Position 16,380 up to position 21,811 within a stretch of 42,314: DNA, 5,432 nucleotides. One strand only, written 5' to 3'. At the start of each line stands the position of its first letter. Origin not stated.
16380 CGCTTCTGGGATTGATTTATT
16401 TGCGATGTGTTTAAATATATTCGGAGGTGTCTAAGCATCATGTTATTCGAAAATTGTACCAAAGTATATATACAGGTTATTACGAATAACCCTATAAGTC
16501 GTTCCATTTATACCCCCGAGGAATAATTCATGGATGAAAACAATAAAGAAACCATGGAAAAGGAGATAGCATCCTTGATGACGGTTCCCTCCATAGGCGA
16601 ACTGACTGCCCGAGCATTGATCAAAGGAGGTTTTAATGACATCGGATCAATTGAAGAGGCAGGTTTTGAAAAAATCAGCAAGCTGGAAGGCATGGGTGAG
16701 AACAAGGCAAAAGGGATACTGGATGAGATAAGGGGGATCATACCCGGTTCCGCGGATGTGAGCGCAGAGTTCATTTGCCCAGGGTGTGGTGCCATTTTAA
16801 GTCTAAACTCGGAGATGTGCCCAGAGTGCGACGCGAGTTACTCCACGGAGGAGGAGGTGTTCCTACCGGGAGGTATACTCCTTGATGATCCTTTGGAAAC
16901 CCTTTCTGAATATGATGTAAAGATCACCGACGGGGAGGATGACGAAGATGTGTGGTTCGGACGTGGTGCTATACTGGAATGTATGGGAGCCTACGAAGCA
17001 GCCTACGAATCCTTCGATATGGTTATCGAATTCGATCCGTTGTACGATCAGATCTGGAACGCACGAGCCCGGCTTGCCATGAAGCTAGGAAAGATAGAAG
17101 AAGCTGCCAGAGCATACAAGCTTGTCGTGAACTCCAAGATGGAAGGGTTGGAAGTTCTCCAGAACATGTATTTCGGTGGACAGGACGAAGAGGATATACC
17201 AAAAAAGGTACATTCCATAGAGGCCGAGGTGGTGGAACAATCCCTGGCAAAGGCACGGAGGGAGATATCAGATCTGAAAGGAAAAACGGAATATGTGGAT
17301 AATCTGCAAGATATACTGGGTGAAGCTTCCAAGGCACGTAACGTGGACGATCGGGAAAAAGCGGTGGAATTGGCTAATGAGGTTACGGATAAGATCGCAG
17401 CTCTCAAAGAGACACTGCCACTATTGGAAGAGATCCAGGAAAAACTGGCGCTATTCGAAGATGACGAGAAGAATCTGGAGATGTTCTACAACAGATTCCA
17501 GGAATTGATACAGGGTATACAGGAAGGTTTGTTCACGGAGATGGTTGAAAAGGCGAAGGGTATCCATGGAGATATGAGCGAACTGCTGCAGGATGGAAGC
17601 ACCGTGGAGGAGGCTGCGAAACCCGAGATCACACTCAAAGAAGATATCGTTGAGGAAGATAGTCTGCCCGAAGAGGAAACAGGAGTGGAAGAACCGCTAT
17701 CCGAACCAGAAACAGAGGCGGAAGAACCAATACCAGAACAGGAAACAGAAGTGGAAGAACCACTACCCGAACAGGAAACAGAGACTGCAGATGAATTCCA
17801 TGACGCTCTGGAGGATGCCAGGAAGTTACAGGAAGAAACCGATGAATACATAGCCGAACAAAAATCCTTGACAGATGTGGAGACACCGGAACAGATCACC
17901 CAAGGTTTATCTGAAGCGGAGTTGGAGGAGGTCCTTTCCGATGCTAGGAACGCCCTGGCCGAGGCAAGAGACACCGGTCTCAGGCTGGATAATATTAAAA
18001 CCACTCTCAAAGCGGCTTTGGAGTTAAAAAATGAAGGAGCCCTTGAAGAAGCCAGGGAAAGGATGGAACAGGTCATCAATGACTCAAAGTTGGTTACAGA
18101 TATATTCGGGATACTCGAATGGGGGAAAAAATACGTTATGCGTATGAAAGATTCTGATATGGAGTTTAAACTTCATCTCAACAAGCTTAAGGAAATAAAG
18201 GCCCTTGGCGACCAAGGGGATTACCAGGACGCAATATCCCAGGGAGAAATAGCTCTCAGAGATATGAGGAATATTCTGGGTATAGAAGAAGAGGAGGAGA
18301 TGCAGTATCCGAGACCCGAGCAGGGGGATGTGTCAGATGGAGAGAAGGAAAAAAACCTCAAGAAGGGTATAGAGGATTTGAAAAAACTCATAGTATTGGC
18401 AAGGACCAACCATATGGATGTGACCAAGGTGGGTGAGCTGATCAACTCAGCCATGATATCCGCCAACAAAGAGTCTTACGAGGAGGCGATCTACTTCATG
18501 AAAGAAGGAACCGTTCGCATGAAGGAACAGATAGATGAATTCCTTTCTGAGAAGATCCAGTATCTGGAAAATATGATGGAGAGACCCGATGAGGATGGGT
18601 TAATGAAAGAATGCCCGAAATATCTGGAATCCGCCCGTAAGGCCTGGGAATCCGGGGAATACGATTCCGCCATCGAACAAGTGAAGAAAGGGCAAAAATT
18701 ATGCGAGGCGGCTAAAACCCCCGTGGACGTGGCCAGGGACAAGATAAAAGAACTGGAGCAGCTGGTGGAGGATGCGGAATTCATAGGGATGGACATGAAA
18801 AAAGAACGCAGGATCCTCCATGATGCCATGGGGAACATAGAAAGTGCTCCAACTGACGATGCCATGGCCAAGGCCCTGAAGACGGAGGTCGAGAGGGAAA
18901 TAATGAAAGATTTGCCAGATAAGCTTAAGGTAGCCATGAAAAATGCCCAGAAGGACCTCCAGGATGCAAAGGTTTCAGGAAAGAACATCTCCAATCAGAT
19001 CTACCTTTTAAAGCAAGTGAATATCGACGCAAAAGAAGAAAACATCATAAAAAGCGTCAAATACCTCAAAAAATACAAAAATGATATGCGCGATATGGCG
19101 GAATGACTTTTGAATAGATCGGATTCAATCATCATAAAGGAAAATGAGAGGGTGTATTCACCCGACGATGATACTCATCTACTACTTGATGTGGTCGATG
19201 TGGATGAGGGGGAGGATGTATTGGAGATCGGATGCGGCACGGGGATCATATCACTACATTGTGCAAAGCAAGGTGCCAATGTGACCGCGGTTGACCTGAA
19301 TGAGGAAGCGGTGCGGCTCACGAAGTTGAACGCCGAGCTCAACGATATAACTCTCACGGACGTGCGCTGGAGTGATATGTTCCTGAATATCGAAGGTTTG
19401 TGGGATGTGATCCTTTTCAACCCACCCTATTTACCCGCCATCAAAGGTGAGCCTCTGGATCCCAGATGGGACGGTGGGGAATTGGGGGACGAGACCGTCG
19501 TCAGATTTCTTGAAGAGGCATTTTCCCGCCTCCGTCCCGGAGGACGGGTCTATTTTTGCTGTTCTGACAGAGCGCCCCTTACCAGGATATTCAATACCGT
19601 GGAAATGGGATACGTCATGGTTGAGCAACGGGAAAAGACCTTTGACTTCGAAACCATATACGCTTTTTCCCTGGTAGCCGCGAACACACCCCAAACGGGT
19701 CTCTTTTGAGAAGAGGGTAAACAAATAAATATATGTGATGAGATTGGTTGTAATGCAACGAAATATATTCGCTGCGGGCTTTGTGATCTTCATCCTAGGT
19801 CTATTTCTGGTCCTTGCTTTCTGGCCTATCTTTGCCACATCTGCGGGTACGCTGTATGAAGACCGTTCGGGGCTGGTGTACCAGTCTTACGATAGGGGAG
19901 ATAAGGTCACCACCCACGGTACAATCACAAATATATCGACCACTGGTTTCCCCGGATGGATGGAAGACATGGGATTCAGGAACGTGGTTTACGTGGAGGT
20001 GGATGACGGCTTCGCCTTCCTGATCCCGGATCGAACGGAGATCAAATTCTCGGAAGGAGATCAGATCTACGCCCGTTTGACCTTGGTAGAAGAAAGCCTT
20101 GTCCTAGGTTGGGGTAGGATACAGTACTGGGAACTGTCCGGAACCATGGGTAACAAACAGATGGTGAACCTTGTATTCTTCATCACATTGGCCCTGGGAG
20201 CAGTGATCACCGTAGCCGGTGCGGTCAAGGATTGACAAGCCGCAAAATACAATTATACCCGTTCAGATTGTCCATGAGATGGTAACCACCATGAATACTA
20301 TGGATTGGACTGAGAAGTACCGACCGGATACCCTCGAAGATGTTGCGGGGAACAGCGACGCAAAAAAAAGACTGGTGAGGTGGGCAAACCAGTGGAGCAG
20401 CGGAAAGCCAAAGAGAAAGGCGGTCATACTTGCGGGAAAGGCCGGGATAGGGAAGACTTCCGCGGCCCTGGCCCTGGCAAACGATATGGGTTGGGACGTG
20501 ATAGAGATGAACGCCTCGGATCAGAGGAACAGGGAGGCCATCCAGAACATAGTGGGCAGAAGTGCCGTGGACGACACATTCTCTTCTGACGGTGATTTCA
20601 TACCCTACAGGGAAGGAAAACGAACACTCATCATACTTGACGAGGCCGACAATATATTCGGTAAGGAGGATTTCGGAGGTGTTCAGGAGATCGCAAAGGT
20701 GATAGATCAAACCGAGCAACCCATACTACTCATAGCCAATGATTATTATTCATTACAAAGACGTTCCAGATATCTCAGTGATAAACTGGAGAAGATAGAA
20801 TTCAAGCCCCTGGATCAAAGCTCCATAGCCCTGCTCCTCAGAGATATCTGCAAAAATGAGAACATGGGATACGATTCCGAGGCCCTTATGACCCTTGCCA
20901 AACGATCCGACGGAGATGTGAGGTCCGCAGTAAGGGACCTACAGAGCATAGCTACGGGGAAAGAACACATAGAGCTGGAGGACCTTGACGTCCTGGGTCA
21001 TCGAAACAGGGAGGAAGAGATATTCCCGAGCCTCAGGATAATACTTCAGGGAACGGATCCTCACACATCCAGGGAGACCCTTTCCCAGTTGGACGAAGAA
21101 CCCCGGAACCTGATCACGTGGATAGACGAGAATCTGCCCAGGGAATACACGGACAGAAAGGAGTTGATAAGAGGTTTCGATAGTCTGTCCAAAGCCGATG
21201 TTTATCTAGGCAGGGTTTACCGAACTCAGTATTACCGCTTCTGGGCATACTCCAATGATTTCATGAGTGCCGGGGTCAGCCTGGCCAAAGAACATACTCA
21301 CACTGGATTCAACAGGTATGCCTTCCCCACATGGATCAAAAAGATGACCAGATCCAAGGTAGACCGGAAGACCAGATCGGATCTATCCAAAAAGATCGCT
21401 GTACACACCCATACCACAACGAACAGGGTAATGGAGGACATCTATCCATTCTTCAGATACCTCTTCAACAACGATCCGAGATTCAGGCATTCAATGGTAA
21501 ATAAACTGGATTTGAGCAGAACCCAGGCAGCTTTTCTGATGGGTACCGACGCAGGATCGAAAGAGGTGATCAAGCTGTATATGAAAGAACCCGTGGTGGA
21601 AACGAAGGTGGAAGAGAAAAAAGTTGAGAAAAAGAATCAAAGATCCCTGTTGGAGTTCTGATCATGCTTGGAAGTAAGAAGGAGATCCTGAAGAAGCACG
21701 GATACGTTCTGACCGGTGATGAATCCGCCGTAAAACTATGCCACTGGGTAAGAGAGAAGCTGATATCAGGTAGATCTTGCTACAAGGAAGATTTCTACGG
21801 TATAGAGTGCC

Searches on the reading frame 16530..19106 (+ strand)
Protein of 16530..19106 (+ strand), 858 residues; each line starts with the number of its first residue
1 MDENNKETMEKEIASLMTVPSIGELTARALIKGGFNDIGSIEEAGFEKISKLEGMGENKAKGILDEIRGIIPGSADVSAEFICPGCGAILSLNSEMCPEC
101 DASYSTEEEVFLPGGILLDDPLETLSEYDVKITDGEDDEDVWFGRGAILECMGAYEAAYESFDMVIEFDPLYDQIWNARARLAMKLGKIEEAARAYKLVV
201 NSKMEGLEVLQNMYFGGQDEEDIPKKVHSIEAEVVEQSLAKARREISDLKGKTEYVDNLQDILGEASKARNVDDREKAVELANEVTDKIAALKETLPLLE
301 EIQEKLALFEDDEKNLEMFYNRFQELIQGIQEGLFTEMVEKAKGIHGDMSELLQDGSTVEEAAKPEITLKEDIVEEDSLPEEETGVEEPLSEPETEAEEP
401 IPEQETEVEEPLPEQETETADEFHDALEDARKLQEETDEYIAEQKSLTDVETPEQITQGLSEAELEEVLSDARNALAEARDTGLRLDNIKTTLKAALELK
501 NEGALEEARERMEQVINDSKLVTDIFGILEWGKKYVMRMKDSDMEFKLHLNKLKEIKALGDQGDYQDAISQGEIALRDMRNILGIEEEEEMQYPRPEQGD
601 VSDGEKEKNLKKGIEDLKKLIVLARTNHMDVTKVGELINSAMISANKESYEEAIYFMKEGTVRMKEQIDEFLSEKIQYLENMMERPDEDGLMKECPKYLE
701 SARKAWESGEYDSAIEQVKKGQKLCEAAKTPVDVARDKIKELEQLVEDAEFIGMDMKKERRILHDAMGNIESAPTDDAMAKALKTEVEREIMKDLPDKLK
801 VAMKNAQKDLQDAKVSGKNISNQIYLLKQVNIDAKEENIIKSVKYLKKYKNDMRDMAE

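Call 12: search_protein_families(library=pfam, proteins=[window:16530-19106:+], max_evalue=0.001)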
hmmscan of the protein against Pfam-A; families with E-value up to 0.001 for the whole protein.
window:16530-19106:+ (858 aa): 3 families
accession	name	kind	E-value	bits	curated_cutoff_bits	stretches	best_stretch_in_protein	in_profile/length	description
PF14520.12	HHH_5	-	4.2e-08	34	27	1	15-68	3-56/57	Helix-hairpin-helix domain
PF00515.34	TPR_1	-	6.2e-08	32.6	27.8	0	140-170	2-32/34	Tetratricopeptide repeat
PF07719.23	TPR_2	-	5.4e-06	26.6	27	0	175-197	3-25/34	Tetratricopeptide repeat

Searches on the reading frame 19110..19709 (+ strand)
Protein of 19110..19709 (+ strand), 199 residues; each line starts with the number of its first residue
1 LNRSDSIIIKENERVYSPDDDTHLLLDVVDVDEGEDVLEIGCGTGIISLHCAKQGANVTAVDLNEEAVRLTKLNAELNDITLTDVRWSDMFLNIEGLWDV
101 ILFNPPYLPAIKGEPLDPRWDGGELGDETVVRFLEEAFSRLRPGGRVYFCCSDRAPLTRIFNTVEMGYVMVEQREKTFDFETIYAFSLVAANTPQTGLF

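Call 92: search_protein_families(library=pfam, proteins=[window:19110-19709:+], max_evalue=0.0001)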
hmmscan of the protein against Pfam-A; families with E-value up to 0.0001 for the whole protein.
window:19110-19709:+ (199 aa): 12 families
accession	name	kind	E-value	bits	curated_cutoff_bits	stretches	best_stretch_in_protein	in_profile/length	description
PF05175.20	MTS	-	1.6e-20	73.8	23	1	16-171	11-159/170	Methyltransferase small domain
PF13649.12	Methyltransf_25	-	3.1e-10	41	27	1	37-80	1-46/97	Methyltransferase domain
PF06325.19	PrmA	-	3.1e-10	40.5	22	1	31-102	159-231/296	Ribosomal protein L11 methyltransferase (PrmA)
PF13489.12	Methyltransf_23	-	2e-09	37.8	27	1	32-153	21-120/164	Methyltransferase domain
PF08241.18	Methyltransf_11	-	2.7e-09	38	21.2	1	38-80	1-43/95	Methyltransferase domain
PF13847.12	Methyltransf_31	-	5.4e-08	33.1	27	1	32-153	2-113/145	Methyltransferase domain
PF08242.18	Methyltransf_12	-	7.9e-08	33.4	30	1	38-101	1-69/98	Methyltransferase domain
PF02353.26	CMAS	-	3.5e-06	27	27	1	23-76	52-106/273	Mycolic acid cyclopropane synthetase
PF02475.24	TRM5-TYW2_MTfase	-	1.3e-05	25.7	28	1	30-80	33-85/164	TRM5/TYW2 methyltransferase domain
PF03848.20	TehB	-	1.7e-05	24.8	20.4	1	26-83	23-80/193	Tellurite resistance protein TehB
PF10294.15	Methyltransf_16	-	3.6e-05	24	21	1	33-89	46-109/174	Lysine methyltransferase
PF02384.22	N6_Mtase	-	5.1e-05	23.2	20.4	1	12-148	25-180/311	N-6 DNA Methylase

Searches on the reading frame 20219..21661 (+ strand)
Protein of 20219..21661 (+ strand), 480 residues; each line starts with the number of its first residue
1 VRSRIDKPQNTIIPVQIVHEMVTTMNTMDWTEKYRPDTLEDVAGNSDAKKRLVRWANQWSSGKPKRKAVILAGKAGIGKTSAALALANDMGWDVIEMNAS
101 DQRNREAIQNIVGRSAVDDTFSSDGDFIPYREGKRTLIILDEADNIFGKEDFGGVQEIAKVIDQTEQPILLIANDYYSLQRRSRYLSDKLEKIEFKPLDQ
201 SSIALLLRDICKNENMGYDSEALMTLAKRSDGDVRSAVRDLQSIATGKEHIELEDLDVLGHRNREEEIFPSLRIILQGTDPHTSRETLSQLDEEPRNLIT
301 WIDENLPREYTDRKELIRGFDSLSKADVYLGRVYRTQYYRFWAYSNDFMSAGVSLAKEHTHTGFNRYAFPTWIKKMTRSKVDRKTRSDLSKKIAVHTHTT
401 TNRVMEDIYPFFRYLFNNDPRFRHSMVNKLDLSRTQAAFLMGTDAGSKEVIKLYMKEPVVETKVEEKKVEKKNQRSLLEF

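Call 12: search_protein_families(library=pfam, proteins=[window:20219-21661:+], max_evalue=0.001)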
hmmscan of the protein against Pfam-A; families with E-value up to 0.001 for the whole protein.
window:20219-21661:+ (480 aa): 5 families
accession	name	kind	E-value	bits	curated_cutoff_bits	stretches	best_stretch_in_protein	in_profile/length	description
PF00004.35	AAA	-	1.5e-10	42.1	21.2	1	69-191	1-124/131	ATPase family associated with various cellular activities (AAA)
PF21960.2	RCF1-5-like_lid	-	5.4e-07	29.9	27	1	206-246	2-43/43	RCF1/5-like, AAA+ ATPase lid domain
PF03215.21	Rad17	-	4.2e-05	24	23.8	1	28-121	7-102/186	Rad17 P-loop domain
PF05496.18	RuvB_N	-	0.00085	19.6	27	0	35-94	2-61/159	Holliday junction DNA helicase RuvB P-loop domain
PF25199.1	nSTAND_NTPase5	-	0.00099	19.4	34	0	60-148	35-110/145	Novel STAND NTPase 5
